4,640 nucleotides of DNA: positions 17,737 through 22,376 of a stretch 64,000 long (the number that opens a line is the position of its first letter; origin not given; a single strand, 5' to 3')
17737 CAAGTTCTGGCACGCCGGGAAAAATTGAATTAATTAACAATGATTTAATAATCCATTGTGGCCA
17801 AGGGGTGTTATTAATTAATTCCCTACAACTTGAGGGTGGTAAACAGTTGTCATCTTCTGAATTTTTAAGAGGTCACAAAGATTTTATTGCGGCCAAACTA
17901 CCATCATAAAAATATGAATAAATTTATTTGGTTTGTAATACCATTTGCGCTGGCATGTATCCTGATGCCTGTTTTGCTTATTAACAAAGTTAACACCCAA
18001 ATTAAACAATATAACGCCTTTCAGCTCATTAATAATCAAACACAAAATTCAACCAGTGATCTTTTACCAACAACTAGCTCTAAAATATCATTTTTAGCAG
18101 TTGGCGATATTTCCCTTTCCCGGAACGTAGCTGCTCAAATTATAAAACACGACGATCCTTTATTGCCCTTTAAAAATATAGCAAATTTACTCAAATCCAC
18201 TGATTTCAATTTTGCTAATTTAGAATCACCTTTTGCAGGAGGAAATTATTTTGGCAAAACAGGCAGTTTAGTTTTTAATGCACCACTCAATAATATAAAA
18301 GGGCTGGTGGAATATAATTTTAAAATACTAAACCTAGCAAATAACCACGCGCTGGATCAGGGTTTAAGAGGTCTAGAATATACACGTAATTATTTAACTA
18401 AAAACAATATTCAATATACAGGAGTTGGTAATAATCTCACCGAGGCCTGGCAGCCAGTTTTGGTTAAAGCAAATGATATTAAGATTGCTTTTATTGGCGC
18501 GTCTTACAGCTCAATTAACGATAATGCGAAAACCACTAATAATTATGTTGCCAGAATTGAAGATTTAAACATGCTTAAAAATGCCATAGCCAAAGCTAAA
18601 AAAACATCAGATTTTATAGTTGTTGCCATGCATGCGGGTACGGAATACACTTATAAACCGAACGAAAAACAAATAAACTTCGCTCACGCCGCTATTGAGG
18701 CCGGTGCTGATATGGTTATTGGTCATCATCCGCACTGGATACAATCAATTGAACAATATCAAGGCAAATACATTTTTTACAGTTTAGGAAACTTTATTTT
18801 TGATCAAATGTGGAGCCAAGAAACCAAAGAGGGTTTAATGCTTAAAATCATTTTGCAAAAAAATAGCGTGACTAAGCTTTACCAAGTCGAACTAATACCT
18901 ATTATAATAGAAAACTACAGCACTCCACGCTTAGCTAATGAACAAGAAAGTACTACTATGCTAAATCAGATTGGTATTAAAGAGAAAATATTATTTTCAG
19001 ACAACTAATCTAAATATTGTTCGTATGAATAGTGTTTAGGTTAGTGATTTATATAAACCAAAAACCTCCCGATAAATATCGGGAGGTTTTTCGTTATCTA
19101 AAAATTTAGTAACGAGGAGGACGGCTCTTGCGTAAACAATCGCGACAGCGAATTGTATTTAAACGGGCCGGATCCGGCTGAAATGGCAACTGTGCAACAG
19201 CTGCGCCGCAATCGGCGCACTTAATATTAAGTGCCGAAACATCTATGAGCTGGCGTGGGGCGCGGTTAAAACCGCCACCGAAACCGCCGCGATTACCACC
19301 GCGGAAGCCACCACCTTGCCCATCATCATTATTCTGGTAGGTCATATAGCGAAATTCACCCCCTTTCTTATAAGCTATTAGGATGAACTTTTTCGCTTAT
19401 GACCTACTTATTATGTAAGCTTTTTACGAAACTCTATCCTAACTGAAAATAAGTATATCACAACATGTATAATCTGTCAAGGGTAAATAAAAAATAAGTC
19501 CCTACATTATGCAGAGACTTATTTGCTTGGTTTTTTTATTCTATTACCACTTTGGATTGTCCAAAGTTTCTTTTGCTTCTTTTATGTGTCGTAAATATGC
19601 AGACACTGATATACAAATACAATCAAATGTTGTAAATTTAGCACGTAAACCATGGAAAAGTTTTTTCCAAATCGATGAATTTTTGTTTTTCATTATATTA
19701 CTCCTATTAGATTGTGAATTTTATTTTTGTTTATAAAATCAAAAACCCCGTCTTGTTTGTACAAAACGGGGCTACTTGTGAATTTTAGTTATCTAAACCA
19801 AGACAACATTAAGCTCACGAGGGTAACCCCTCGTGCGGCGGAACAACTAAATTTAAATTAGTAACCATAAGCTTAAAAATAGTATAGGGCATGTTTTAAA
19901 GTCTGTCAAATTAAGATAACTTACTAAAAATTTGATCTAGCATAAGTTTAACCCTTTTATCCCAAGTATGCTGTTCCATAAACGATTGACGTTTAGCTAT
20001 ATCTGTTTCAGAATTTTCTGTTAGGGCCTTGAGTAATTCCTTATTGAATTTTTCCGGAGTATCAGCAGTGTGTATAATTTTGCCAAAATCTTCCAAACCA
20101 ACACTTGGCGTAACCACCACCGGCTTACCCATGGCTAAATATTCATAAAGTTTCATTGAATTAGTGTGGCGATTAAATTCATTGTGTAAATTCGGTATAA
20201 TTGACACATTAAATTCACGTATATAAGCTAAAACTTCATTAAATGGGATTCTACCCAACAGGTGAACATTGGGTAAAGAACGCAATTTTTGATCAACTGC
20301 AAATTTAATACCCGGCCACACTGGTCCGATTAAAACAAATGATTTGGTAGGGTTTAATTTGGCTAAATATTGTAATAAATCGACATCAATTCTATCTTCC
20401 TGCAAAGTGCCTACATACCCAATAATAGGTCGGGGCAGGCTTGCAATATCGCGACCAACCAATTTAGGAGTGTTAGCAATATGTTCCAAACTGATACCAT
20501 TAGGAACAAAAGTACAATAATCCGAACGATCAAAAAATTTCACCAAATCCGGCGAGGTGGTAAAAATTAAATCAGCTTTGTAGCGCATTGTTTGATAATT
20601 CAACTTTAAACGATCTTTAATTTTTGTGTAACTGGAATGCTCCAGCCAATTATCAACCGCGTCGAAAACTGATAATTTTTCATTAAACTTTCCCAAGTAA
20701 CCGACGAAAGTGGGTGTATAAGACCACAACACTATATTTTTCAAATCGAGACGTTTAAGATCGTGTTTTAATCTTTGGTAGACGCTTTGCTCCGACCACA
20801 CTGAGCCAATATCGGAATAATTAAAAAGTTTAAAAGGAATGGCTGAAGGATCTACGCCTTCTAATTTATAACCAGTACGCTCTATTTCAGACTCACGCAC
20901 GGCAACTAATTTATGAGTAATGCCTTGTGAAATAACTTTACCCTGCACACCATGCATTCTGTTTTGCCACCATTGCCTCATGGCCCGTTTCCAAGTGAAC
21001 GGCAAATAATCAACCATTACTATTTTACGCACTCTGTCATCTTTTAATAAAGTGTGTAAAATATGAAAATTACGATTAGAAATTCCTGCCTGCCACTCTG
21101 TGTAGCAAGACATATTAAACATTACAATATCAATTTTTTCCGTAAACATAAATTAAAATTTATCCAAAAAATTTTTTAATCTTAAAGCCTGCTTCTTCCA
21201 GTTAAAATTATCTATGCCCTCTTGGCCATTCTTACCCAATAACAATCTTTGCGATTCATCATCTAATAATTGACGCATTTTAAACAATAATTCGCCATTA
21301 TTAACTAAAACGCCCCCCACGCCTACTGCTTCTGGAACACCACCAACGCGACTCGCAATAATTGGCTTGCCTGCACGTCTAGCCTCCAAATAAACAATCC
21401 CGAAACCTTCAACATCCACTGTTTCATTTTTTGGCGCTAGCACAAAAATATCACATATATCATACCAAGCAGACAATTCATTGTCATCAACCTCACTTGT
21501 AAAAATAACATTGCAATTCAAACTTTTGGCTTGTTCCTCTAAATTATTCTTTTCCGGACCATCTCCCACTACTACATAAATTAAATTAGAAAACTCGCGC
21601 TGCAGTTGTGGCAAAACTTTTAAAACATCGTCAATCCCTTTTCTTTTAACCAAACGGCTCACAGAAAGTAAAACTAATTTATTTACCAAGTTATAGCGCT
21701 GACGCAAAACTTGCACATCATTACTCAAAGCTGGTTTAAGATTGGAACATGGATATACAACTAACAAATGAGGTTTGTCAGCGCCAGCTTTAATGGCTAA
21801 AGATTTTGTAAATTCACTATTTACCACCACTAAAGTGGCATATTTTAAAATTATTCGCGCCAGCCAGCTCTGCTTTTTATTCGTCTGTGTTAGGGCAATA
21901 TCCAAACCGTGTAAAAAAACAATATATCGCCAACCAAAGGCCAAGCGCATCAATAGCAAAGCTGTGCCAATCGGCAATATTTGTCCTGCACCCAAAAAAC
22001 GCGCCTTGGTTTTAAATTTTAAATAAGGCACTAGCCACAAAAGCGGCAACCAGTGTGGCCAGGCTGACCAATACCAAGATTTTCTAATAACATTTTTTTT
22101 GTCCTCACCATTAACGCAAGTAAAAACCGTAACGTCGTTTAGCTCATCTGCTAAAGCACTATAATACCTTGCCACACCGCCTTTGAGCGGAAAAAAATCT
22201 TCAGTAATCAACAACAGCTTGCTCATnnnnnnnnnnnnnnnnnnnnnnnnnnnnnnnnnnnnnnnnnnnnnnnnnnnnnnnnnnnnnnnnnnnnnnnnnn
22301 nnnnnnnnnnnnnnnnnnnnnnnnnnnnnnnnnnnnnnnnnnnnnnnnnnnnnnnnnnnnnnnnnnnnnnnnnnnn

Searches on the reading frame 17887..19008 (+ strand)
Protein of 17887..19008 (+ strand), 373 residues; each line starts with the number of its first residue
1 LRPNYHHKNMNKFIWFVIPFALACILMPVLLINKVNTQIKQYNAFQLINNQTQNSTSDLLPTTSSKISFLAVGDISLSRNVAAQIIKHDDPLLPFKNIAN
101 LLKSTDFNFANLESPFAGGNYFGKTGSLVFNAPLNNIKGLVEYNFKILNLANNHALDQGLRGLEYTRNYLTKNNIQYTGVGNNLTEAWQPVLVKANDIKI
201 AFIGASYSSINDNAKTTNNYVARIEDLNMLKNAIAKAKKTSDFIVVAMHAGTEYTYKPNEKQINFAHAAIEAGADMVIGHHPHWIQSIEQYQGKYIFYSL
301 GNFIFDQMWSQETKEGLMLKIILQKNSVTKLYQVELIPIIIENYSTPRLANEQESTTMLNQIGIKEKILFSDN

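Call 46: search_protein_families(library=pfam, proteins=[window:17887-19008:+], max_evalue=0.00001)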
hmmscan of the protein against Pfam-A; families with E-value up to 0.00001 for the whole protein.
window:17887-19008:+ (373 aa): 1 family
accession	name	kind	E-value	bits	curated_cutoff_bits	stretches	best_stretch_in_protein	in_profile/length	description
PF09587.15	PGA_cap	-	1.4e-70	238.1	27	1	69-307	2-255/255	Bacterial capsule synthesis protein PGA_cap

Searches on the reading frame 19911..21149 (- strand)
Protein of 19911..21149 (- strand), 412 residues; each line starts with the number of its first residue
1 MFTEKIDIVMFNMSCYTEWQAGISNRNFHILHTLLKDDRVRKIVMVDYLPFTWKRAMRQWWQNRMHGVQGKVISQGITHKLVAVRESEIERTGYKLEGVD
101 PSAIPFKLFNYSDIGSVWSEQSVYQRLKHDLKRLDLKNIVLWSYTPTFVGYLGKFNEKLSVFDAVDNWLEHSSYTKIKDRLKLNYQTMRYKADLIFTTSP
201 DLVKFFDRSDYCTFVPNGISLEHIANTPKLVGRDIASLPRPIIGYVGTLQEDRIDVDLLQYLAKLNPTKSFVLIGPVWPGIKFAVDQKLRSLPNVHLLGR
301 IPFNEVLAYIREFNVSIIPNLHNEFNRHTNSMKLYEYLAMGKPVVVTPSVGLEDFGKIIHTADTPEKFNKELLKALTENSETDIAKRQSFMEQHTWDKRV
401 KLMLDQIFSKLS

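Call 46: search_protein_families(library=pfam, proteins=[window:19911-21149:-], max_evalue=0.00001)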
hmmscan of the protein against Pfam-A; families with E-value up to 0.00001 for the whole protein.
window:19911-21149:- (412 aa): 2 families
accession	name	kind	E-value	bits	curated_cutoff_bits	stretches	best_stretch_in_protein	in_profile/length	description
PF13524.12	Glyco_trans_1_2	-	3e-12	47.1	25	1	258-405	5-144/144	Glycosyl transferase-like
PF13692.12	Glyco_trans_1_4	-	1.5e-11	45.1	27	1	240-377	1-141/142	Glycosyl transferases group 1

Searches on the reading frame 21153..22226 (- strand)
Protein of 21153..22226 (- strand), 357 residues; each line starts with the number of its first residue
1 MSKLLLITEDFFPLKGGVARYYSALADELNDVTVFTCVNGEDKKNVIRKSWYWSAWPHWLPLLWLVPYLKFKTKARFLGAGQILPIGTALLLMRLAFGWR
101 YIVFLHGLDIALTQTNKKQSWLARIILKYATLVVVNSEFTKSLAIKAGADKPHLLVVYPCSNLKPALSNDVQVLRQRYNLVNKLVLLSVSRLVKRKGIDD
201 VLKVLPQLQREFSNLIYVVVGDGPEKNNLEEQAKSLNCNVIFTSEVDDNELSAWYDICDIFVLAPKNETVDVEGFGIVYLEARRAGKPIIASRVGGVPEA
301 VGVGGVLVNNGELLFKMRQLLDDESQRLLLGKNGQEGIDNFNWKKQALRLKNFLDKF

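Call 46: search_protein_families(library=pfam, proteins=[window:21153-22226:-], max_evalue=0.00001)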
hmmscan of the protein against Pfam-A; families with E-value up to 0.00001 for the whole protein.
window:21153-22226:- (357 aa): 3 families
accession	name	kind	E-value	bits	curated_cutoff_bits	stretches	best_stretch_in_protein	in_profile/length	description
PF00534.26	Glycos_transf_1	-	4.4e-34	117.9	26.4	1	175-336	6-171/172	Glycosyl transferases group 1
PF13692.12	Glyco_trans_1_4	-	8.2e-27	94.6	27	1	185-323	3-142/142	Glycosyl transferases group 1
PF13439.12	Glyco_transf_4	-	6.2e-07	30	28.5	1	16-159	2-164/170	Glycosyltransferase Family 4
